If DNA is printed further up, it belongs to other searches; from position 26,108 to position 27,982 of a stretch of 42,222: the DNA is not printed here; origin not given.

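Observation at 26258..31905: Candidate cyclic-nucleotide signalling/defence-like module: cyclase-STAND-TPR protein, two output-less CNB proteins, a coupled flavoprotein and a zinc-ribbon ORF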

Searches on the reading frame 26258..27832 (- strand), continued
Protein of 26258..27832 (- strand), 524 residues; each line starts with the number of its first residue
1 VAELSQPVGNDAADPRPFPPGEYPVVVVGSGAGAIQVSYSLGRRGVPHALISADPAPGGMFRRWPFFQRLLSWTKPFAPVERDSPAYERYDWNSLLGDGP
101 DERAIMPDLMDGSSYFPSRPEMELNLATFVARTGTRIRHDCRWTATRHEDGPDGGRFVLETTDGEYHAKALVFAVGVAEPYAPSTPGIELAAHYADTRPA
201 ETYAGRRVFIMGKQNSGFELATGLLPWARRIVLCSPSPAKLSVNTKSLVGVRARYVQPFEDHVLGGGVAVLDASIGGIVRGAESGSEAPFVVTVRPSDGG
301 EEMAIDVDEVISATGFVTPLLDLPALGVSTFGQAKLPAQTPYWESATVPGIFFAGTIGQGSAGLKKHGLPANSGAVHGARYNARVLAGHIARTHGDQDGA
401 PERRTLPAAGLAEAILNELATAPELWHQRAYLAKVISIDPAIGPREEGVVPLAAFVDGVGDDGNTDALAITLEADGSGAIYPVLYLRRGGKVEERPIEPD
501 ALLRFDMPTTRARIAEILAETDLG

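Call 49: find_encoding_contigs(protein=P0387, flank=6000, max_places=3)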
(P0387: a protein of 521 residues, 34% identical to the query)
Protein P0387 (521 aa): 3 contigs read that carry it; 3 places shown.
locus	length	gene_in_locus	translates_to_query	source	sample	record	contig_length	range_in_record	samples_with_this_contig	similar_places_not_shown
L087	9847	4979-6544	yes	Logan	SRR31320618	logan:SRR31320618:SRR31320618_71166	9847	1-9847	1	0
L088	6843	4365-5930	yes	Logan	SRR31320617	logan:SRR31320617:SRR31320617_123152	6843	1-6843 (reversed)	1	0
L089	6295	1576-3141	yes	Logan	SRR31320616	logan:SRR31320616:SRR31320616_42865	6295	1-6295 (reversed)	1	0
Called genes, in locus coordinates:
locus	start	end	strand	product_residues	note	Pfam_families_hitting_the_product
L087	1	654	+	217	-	?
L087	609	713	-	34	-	-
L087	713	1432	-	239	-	PF13640:2OG-FeII_Oxy_3, PF13661:2OG-FeII_Oxy_4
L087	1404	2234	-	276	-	-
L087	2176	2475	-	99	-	-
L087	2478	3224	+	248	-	-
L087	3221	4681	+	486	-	PF04055:Radical_SAM, PF13186:SPASM (faint)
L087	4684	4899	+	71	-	-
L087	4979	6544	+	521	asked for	PF01266:DAO (faint), PF01494:FAD_binding_3 (weak), PF07992:Pyr_redox_2, PF13434:Lys_Orn_oxgnase (faint), PF13738:Pyr_redox_3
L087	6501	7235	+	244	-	PF00005:ABC_tran, PF13304:AAA_21 (faint)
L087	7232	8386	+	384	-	PF02687:FtsX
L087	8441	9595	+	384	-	PF12704:MacB_PCD, PF02687:FtsX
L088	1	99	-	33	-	?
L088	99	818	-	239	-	PF13640:2OG-FeII_Oxy_3, PF13661:2OG-FeII_Oxy_4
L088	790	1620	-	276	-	-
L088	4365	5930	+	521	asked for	PF01266:DAO (faint), PF01494:FAD_binding_3 (weak), PF07992:Pyr_redox_2, PF13434:Lys_Orn_oxgnase (faint), PF13738:Pyr_redox_3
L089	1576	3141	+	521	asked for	PF01266:DAO (faint), PF01494:FAD_binding_3 (weak), PF07992:Pyr_redox_2, PF13434:Lys_Orn_oxgnase (faint), PF13738:Pyr_redox_3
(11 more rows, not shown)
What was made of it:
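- A remote family member (30% identity) sits in a radical-SAM/SPASM plus ABC-transporter, RiPP-like cluster (call 49).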

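Call 50: find_encoding_contigs(protein=P0251, flank=6000, max_places=3)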
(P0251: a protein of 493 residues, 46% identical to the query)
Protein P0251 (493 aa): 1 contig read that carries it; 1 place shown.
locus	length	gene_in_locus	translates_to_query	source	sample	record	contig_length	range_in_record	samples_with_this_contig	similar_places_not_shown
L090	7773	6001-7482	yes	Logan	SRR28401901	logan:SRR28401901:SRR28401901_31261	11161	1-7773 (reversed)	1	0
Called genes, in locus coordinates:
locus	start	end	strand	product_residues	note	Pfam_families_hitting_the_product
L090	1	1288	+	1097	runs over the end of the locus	PF00486:Trans_reg_C, PF03704:BTAD, PF13191:AAA_16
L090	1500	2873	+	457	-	PF01565:FAD_binding_4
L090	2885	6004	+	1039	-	PF13271:DUF4062, PF13191:AAA_16 (weak), PF13401:AAA_22, PF25872:HTH_77, PF13424:TPR_12 (weak)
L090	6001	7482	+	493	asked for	PF01266:DAO (faint), PF07992:Pyr_redox_2, PF13450:NAD_binding_8 (weak), PF13738:Pyr_redox_3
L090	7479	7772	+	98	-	?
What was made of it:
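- In L090 the STAND-TPR protein is coupled to the flavoprotein directly, with no CNB protein between them (call 50).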

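Call 52: search_protein_families(library=pfam, proteins=[L090:2885-6004:+, L090:1500-2873:+, L087:4684-4899:+, L087:2478-3224:+, L090:7479-7772:+], max_evalue=0.01)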
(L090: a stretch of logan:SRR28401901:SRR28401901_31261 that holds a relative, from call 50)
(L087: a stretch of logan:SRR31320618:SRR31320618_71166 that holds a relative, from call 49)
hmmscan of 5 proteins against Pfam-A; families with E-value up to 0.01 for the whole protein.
L090:2885-6004:+ (1039 aa): 10 families
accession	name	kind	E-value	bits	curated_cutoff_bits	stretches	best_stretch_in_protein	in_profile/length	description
PF13271.11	DUF4062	-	2.9e-17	63.1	24.7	1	25-104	1-80/82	Domain of unknown function (DUF4062)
PF13424.12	TPR_12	-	5.3e-08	33.4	30.1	1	873-939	7-75/77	Tetratricopeptide repeat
PF13401.12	AAA_22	-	6.4e-08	33.4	27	1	382-468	7-97/130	AAA domain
PF13191.12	AAA_16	-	4.5e-07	30.9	32.6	1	361-442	2-97/167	AAA ATPase domain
PF20703.3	nSTAND1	-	0.0001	22.5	27.1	1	362-472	17-134/379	Novel STAND NTPase 1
PF00211.25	Guanylate_cyc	-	0.00058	20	21.9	1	247-328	90-175/183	Adenylate and Guanylate cyclase catalytic domain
PF00931.28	NB-ARC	-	0.00082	19.1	23.5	1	365-490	2-137/248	NB-ARC domain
PF07219.19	HemY_N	-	0.0053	17.3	31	0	900-937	50-87/107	HemY protein N-terminus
PF07719.23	TPR_2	-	0.007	16.9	27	0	909-938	1-30/34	Tetratricopeptide repeat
PF17874.7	TPR_MalT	-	0.007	16.1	45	0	878-963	170-254/336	MalT-like TPR region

L090:1500-2873:+ (457 aa): 2 families
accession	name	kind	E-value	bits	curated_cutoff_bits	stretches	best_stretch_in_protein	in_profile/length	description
PF01565.28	FAD_binding_4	-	7.6e-26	90.9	26.4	1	39-171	1-138/139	FAD binding domain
PF08031.17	BBE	-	0.00063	20.1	20.6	1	410-451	1-40/45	Berberine and berberine like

L087:4684-4899:+ (71 aa): 0 families

L087:2478-3224:+ (248 aa): 0 families

L090:7479-7772:+ (98 aa): 0 families
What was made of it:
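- L090 has a BBE-type FAD oxidase and a SARP-type regulator upstream (calls 50, 52). One relative carries an extra N-terminal DUF4062 domain (call 52).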

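Call 53: find_related_loci(query=P0251, collection=metagenome_contigs, flank=8000)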
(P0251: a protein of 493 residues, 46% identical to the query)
Query P0251 (493 aa) in metagenome_contigs; peptide patterns used: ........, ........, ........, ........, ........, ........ (x = any residue, [..] = any of these).
99 stretches matched a pattern; 7 encode a relative of the query (tblastn E <= 1e-3); 7 distinct loci.
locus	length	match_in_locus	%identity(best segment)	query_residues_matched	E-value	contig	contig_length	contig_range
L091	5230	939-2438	43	5-493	2e-119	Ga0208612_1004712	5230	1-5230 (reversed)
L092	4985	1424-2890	44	6-483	2e-117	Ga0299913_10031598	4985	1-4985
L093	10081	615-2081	44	6-483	1e-114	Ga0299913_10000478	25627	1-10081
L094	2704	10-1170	49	101-483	9e-112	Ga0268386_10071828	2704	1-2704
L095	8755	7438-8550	47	5-369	2e-97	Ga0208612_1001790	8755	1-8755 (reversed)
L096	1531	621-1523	49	5-299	2e-86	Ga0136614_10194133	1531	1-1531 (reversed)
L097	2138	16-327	30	304-407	2e-8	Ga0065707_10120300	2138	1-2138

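Call 57: search_protein_families(library=pfam, proteins=[L093:2509-4479:-, L093:2093-2494:-, L093:4476-4865:-, L093:5351-7987:-, L092:3327-4925:-, L092:2902-3303:-, L092:540-962:-, L092:936-1418:+, L093:4599-5333:+], max_evalue=0.001)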
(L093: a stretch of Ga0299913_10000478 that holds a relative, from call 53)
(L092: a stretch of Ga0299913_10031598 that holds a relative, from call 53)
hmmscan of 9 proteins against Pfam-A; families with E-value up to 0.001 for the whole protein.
L093:2509-4479:- (656 aa): 7 families
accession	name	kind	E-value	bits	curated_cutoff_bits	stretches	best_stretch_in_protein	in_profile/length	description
PF13424.12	TPR_12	-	4.5e-09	36.8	30.1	0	247-309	9-74/77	Tetratricopeptide repeat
PF00211.25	Guanylate_cyc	-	2.5e-08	34.2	21.9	1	496-644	10-173/183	Adenylate and Guanylate cyclase catalytic domain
PF13181.12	TPR_8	-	3.1e-06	27.3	25.7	0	283-306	4-27/34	Tetratricopeptide repeat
PF07719.23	TPR_2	-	8.2e-06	26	27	1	281-309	2-30/34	Tetratricopeptide repeat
PF00515.34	TPR_1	-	1.7e-05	24.9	27.8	0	282-309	3-30/34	Tetratricopeptide repeat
PF17874.7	TPR_MalT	-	0.00046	20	45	0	245-434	5-210/336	MalT-like TPR region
PF13428.12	TPR_14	-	0.00079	20.3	23.5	0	284-324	5-43/44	Tetratricopeptide repeat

L093:2093-2494:- (133 aa): 0 families

L093:4476-4865:- (129 aa): 0 families

L093:5351-7987:- (878 aa): 1 family
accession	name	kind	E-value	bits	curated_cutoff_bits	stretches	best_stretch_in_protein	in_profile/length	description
PF00082.27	Peptidase_S8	-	4.6e-45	154.6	21.8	1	136-458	1-274/288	Subtilase family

L092:3327-4925:- (532 aa): 7 families
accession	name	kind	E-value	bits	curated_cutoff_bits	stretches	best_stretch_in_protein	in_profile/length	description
PF00211.25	Guanylate_cyc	-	4.7e-10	39.8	21.9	1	372-519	10-172/183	Adenylate and Guanylate cyclase catalytic domain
PF17874.7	TPR_MalT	-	3e-08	33.8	45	1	121-330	5-227/336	MalT-like TPR region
PF07719.23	TPR_2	-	1.6e-07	31.3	27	0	157-184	2-29/34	Tetratricopeptide repeat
PF13424.12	TPR_12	-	2.9e-07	31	30.1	0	122-185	8-74/77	Tetratricopeptide repeat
PF13432.12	TPR_16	-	3.5e-07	31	32.7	0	269-332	1-58/65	Tetratricopeptide repeat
PF00515.34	TPR_1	-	7.3e-06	26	27.8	0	158-184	3-29/34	Tetratricopeptide repeat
PF13181.12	TPR_8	-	0.00015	22.1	25.7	0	159-182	4-27/34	Tetratricopeptide repeat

L092:2902-3303:- (133 aa): 0 families

L092:540-962:- (140 aa): 2 families
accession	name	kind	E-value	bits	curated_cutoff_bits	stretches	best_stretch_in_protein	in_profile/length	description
PF00027.35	cNMP_binding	-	2.2e-16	60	27.5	1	40-118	5-88/89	Cyclic nucleotide-binding domain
PF07883.17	Cupin_2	-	0.00058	20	27.2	0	47-81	13-47/70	Cupin domain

L092:936-1418:+ (160 aa): 1 family
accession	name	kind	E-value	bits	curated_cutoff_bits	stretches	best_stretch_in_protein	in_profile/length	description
PF00027.35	cNMP_binding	-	2e-17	63.4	27.5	1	55-135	2-87/89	Cyclic nucleotide-binding domain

L093:4599-5333:+ (244 aa): 1 family
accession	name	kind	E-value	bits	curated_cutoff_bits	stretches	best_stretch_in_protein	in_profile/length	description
PF11716.13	MDMPI_N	-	4.4e-13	50.5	24.2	1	10-138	3-139/140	Mycothiol maleylpyruvate isomerase N-terminal domain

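Call 60: predict_structure(alignment_id=A6)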
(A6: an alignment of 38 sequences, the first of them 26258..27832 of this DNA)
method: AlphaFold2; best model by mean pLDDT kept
length: 524 residues; sequences in the alignment: 38
mean_pLDDT: 79.1   pTM: 0.83
mean pLDDT of the five models: 79.1, 77.4, 76.5, 74.9, 74.7
residues with pLDDT >= 90: 163; 70-90: 243; 50-70: 69; < 50: 49
segments of 3 or more residues with pLDDT < 50: 1-10, 180-185, 238-264, 368-370
pLDDT, mean of each block of 10 residues (from residue 1): 42 83 95 92 94 89 73 82 84 85 89 84 93 95 92 91 96 71 50 59 88 73 83 65 33 40 60 80 87 84 90 61 82 71 90 73 51 56 90 76 84 91 81 89 90 85 84 78 91 90 86 93 70
secondary structure, 60 per line:
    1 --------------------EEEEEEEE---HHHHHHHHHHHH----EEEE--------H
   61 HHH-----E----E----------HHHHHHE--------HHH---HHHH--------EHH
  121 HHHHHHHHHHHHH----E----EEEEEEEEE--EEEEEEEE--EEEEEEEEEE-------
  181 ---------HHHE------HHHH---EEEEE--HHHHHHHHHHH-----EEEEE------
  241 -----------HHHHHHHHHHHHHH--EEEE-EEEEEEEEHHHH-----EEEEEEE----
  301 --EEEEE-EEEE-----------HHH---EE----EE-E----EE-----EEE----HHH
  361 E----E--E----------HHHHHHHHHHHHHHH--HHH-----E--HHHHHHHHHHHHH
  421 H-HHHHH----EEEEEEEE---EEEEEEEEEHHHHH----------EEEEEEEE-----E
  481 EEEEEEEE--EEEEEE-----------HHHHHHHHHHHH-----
elements in order: E21-28 H32-43 E48-51 H60-63 H85-90 H106-109 H119-133 E143-151 E154-161 E164-173 H200-203 E207-211 H214-224 E230-234 H252-265 E268-271 E273-280 H281-284 E290-296 E303-307 E309-312 E351-353 H380-394 H408-421 H423-427 E432-439 E443-451 H452-456 E467-474 E480-488 E491-496 H508-519
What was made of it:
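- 26258..27832 (-): 524-aa FAD/NAD(P)H flavoprotein with a TrxR-like two-dinucleotide-binding fold. It has no CxxC and carries a family-specific C-terminal domain (about residues 390-524). AF2 model pLDDT 79, pTM 0.83 (call 60).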

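Call 63: fold_search(model_id=the predicted structure, library=pdb)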
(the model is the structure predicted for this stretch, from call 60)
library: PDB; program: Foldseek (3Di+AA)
matches with E <= 10: 1936; with E <= 0.001: 1045
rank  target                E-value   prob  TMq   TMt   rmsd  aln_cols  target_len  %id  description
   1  2zbw_B                1.6e-17  1.00  0.33  0.47   9.0       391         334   21  Crystal structure of thioredoxin reductase-like protein from Thermus thermophilus HB8 (released 2007-11-13)
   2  7a76_A                2.0e-17  1.00  0.49  0.74   5.3       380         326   20  Bacillithiol Disulfide Reductase Bdr (YpdA) from Bacillus cereus (released 2020-12-30)
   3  7a76_C                2.7e-17  1.00  0.51  0.77   4.1       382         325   19  Bacillithiol Disulfide Reductase Bdr (YpdA) from Bacillus cereus (released 2020-12-30)
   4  7a76_D                4.8e-17  1.00  0.50  0.77   4.3       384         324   19  Bacillithiol Disulfide Reductase Bdr (YpdA) from Bacillus cereus (released 2020-12-30)
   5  3ab1_B                8.9e-17  1.00  0.35  0.48   9.8       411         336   16  Crystal Structure of Ferredoxin NADP+ Oxidoreductase (released 2010-11-24)
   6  6gar_B                1.3e-16  1.00  0.30  0.43  13.1       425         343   16  Crystal structure of oxidised ferredoxin/flavodoxin NADP+ oxidoreductase 1 (FNR1) from Bacillus cereus (released 2018-09-05)
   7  7a7b_A                1.5e-16  1.00  0.47  0.71   5.5       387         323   13  Bacillithiol Disulfide Reductase Bdr (YpdA) from Staphylococcus aureus (released 2020-12-30)
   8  8c3m_A                1.6e-16  1.00  0.31  0.44  10.0       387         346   18  Crystal structure of ferredoxin/flavodoxin NADP+ oxidoreductase 1 (FNR1) V329H mutant from Bacillus cereus (released 2023-07-12)
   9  2zbw_A                2.5e-16  1.00  0.36  0.50   8.1       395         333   19  Crystal structure of thioredoxin reductase-like protein from Thermus thermophilus HB8 (released 2007-11-13)
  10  6gar_A                2.7e-16  1.00  0.29  0.41  10.2       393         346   18  Crystal structure of oxidised ferredoxin/flavodoxin NADP+ oxidoreductase 1 (FNR1) from Bacillus cereus (released 2018-09-05)
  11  4c5o_D                3.1e-16  1.00  0.48  0.71   5.5       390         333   20  Flavin monooxygenase from Stenotrophomonas maltophilia. Q193R H194T mutant (released 2014-02-19)
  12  5xhu                  3.1e-16  1.00  0.30  0.45  12.1       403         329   17  Crystal structure of ycgT from bacillus subtilis (released 2018-05-02)
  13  4c5o_H                4.3e-16  1.00  0.48  0.71   5.3       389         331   20  Flavin monooxygenase from Stenotrophomonas maltophilia. Q193R H194T mutant (released 2014-02-19)
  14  3lzw                  5.1e-16  1.00  0.34  0.48   8.4       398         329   16  Crystal structure of ferredoxin-NADP+ oxidoreductase from bacillus subtilis (form I) (released 2010-12-08)
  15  4c5o_B                5.4e-16  1.00  0.48  0.71   5.2       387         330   20  Flavin monooxygenase from Stenotrophomonas maltophilia. Q193R H194T mutant (released 2014-02-19)
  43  4c5o_A                8.6e-15  1.00  0.46  0.70   5.3       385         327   20  Flavin monooxygenase from Stenotrophomonas maltophilia. Q193R H194T mutant (released 2014-02-19)
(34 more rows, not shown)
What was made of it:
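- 26258..27832 (-): Best Foldseek TM-scores are to YpdA/Bdr 7a76 (0.77) and SMFMO 4c5o (0.71) (call 63).
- On ArsO / type II flavin monooxygenase: Fold similarity to SMFMO is TM 0.71 (call 63).
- The fold is FMO-like (call 63).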

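Call 74: search_protein_families(library=padloc, proteins=[L090:2885-6004:+, L092:3327-4925:-, L092:540-962:-, L084:10001-11506:+], max_evalue=0.001)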
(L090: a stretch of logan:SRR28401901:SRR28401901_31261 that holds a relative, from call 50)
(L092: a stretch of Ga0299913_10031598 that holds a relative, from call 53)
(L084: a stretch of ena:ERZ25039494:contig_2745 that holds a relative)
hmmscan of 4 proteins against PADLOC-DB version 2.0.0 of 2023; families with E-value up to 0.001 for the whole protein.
L090:2885-6004:+ (1039 aa): 2 families
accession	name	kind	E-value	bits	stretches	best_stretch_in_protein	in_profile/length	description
PDLC01169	TPR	-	0.00032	18.1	0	874-944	114-184/252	TPR repeats containing protein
PDLC00734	PycC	-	0.00039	17.6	0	227-269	254-296/374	Pycsar cyclase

L092:3327-4925:- (532 aa): 0 families

L092:540-962:- (140 aa): 4 families
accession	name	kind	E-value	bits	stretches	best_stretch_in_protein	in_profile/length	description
PDLC02371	PycTIR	-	7.1e-12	43.3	1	24-135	27-139/288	-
PDLC00731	Effector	-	9.9e-12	42.4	1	23-135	29-142/306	TIR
PDLC00734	PycC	-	5.4e-11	40.2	1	25-134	23-135/374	Pycsar cyclase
PDLC00732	Effector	-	1.1e-06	25.9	1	28-135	30-138/301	TIR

L084:10001-11506:+ (501 aa): 1 family
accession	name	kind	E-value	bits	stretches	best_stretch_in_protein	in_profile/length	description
PDLC01086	C3a186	-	0.00059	17.2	1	17-72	3-56/384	"C-3?,4? desaturase"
